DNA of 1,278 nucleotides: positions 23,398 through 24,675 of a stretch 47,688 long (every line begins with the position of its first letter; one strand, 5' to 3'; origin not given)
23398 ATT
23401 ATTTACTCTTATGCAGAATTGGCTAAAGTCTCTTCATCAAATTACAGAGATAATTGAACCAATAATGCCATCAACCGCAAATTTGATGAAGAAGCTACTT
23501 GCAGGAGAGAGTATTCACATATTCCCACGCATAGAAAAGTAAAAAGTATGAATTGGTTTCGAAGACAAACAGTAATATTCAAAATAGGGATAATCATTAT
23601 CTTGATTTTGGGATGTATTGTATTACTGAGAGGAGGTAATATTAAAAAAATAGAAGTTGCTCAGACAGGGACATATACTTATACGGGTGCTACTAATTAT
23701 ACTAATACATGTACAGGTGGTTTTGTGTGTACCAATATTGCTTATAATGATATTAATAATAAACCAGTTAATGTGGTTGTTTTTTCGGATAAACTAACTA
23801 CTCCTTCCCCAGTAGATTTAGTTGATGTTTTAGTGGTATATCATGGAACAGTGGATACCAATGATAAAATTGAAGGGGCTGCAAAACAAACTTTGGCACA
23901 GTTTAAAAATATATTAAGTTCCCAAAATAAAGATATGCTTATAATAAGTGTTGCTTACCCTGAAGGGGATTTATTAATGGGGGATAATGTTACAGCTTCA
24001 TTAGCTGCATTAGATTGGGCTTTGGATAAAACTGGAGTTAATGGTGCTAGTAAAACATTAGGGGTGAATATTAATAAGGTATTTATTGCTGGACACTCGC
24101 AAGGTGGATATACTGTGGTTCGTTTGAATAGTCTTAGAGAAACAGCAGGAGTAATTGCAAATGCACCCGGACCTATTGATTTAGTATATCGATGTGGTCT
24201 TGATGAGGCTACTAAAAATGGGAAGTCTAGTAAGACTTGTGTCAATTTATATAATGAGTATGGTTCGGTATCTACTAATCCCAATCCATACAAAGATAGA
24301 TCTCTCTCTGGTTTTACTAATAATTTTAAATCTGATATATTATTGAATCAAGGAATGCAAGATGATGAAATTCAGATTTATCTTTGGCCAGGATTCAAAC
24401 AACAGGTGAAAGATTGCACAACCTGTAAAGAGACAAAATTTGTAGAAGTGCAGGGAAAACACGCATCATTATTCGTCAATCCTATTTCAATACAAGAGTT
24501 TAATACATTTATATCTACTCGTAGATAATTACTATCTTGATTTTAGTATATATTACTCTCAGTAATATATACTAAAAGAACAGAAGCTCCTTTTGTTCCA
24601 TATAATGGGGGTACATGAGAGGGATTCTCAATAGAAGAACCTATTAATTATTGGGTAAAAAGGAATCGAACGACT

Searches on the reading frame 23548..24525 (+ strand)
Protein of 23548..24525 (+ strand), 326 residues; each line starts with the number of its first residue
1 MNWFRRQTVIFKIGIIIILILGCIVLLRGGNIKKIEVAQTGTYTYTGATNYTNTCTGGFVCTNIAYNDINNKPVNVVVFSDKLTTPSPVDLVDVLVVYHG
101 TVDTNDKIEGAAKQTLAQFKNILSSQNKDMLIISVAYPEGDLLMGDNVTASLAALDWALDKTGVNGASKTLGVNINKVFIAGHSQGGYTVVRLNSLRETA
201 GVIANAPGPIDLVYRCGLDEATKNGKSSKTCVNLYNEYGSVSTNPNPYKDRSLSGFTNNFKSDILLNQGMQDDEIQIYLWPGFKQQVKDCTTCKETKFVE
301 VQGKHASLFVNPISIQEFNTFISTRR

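Call 7: search_protein_families(library=pfam, proteins=[window:23548-24525:+], max_evalue=0.001)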
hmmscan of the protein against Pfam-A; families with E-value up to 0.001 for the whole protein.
window:23548-24525:+ (326 aa): 1 family
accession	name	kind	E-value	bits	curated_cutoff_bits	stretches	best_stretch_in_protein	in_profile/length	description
PF00326.27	Peptidase_S9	-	0.00087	19.3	22.6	0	172-277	60-160/213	Prolyl oligopeptidase family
